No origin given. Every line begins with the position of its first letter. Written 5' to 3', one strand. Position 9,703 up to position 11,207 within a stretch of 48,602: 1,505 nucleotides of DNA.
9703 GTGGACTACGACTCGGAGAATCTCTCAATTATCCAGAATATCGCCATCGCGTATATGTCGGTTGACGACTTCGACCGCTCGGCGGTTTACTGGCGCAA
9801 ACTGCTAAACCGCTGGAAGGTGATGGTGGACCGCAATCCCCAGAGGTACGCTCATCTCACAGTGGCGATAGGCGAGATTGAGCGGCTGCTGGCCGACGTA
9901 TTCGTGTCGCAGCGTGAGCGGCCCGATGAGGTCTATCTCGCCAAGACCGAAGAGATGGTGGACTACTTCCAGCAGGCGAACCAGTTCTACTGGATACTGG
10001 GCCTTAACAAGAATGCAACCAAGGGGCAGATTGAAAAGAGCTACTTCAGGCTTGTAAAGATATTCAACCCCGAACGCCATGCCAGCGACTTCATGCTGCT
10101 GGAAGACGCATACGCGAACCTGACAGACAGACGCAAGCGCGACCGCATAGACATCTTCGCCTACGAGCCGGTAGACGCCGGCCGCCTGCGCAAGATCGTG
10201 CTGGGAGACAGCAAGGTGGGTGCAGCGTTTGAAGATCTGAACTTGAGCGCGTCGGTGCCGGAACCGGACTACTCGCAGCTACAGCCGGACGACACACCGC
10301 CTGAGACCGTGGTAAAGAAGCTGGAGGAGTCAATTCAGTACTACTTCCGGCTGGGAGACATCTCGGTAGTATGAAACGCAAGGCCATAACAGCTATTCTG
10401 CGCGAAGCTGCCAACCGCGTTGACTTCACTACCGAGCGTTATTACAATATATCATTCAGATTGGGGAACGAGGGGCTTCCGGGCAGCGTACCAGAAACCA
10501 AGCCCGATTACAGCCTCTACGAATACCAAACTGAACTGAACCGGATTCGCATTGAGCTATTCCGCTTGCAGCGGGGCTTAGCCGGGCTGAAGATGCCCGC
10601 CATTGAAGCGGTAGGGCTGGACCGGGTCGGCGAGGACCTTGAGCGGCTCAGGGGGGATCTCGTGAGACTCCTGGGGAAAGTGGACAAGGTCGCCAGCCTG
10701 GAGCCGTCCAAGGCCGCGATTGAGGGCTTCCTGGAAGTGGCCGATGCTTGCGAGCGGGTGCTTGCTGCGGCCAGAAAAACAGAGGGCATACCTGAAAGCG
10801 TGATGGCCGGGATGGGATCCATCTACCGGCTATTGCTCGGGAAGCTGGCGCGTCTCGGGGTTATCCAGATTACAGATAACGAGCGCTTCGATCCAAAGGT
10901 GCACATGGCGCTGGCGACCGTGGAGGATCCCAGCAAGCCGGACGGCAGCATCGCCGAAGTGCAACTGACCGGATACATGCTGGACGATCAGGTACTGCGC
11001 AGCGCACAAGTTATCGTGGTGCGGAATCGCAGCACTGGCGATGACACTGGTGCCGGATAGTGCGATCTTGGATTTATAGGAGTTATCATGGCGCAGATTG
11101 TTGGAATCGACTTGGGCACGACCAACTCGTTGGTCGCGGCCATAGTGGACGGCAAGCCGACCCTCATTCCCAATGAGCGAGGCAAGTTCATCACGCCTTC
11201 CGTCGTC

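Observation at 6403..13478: Self-contained non-canonical Hsp70 module: giant TPR/J-like protein + GrpE-like + short DnaK paralog + zinc-ribbon/TPR protein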

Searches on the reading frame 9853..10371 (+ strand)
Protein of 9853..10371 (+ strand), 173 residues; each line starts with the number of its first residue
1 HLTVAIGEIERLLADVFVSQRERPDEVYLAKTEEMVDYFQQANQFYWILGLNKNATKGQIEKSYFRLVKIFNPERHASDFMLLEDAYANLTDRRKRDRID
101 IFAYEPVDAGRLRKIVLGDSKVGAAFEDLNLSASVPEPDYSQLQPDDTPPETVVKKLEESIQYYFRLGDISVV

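Call 70: predict_structure(alignment_id=A3)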
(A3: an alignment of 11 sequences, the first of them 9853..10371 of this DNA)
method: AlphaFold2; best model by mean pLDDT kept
length: 173 residues; sequences in the alignment: 11
mean_pLDDT: 44.9   pTM: 0.23
mean pLDDT of the five models: 44.9, 41.0, 40.3, 37.5, 37.4
residues with pLDDT >= 90: 0; 70-90: 3; 50-70: 43; < 50: 127
segments of 3 or more residues with pLDDT < 50: 1-51, 69-87, 99-118, 120-138, 161-173
pLDDT, mean of each block of 10 residues (from residue 1): 38 34 35 39 46 52 53 43 46 54 42 45 41 44 63 59 35 27
secondary structure, 60 per line:
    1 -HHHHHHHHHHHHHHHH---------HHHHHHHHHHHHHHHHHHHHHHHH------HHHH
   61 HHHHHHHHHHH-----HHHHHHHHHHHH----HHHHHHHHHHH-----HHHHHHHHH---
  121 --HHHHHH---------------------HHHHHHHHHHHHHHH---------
elements in order: H2-17 H27-50 H57-71 H77-88 H93-103 H109-117 H123-128 H150-164

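Call 71: search_protein_representatives(protein=window:9853-10371:+)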
Query: 173 residues. Proteins with E-value up to 0.001 (for the whole library): 162; up to 1e-10: 16; up to 1e-30: 8. The best 150 are listed.
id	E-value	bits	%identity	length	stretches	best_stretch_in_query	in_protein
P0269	3.2e-101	352.5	94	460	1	2-173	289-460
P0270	6.1e-71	254.1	68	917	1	1-173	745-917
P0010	2.9e-64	232.3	57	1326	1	1-173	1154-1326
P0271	4.4e-42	160.2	47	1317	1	1-170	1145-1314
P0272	2.7e-37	144.7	42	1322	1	4-171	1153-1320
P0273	3.7e-37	144.2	44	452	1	1-171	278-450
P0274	3.5e-34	134.5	47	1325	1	1-165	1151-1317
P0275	5.8e-31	124.1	42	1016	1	9-172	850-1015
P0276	6.8e-30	120.6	42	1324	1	3-162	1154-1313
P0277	3.9e-28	114.9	41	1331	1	31-169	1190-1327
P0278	2.6e-22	95.9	35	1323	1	1-172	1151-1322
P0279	3.0e-20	89.2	31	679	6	40-106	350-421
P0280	1.1e-18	84.1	37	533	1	17-116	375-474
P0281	1.8e-16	76.9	39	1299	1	6-114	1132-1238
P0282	2.6e-15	73.1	37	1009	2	29-110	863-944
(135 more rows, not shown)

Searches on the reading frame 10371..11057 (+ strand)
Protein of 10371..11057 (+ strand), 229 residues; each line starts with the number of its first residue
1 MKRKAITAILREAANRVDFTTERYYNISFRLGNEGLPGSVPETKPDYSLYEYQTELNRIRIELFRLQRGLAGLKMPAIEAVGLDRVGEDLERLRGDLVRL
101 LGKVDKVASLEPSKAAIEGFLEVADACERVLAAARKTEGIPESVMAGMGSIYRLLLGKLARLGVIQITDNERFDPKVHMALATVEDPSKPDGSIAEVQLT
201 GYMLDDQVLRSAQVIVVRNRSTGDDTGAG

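Call 4: search_protein_families(library=pfam, proteins=[window:10371-11057:+], max_evalue=0.1)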
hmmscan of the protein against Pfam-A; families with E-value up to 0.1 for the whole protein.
window:10371-11057:+ (229 aa): 1 family
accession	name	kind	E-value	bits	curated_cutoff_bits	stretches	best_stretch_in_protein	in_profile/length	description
PF01025.24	GrpE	-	3.4e-23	82.6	25.8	1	114-217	61-164/165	GrpE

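Call 5: search_protein_families(library=ncbifam, proteins=[window:10371-11057:+], max_evalue=0.1)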
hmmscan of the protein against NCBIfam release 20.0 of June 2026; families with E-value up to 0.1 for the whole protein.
window:10371-11057:+ (229 aa): 26 families (the best 25 are shown)
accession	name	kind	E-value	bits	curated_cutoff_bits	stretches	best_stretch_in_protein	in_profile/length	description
NF010750.0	PRK14153.1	equivalog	9.5e-17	61.2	194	1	119-221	88-190/194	nucleotide exchange factor GrpE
NF010738.0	PRK14140.1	equivalog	1.3e-12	47.9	137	1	115-216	88-189/191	nucleotide exchange factor GrpE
NF010747.0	PRK14149.1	equivalog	1.4e-12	47.6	176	1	105-219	76-190/191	nucleotide exchange factor GrpE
NF010748.0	PRK14150.1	equivalog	8.7e-12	44.9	152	1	118-218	95-196/198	nucleotide exchange factor GrpE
NF010753.0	PRK14156.1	equivalog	1.1e-10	41.7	172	1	121-217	87-179/180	nucleotide exchange factor GrpE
NF010739.0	PRK14141.1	equivalog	1.3e-10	41.2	192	1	121-218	90-193/211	nucleotide exchange factor GrpE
NF010756.0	PRK14159.1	equivalog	1.7e-10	41.1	171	1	118-217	77-175/176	nucleotide exchange factor GrpE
NF010741.0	PRK14143.1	equivalog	4.2e-10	39.5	184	1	142-219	149-227/258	nucleotide exchange factor GrpE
NF010757.0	PRK14160.1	equivalog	7.3e-10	38.5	184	1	119-216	116-209/211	nucleotide exchange factor GrpE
NF010755.0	PRK14158.1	equivalog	7.7e-10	38.5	200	1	117-218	93-194/198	nucleotide exchange factor GrpE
NF010742.0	PRK14144.1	equivalog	1.6e-09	37.9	215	1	116-217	97-197/199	nucleotide exchange factor GrpE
NF010746.0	PRK14148.1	equivalog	1.7e-09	37.7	212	1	120-219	96-195/195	nucleotide exchange factor GrpE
NF010743.0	PRK14145.1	equivalog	2.2e-09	37.5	186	1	117-216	102-198/200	nucleotide exchange factor GrpE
NF010749.0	PRK14151.1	equivalog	2.2e-09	37.2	231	1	118-220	74-177/188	nucleotide exchange factor GrpE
NF010751.0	PRK14154.1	equivalog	4.2e-09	36.3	266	1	112-217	100-207/208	nucleotide exchange factor GrpE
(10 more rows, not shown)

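Call 66: search_protein_families(library=padloc, proteins=[window:10371-11057:+], max_evalue=0.001)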
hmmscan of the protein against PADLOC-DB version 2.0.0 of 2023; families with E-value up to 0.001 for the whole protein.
window:10371-11057:+ (229 aa): 0 families
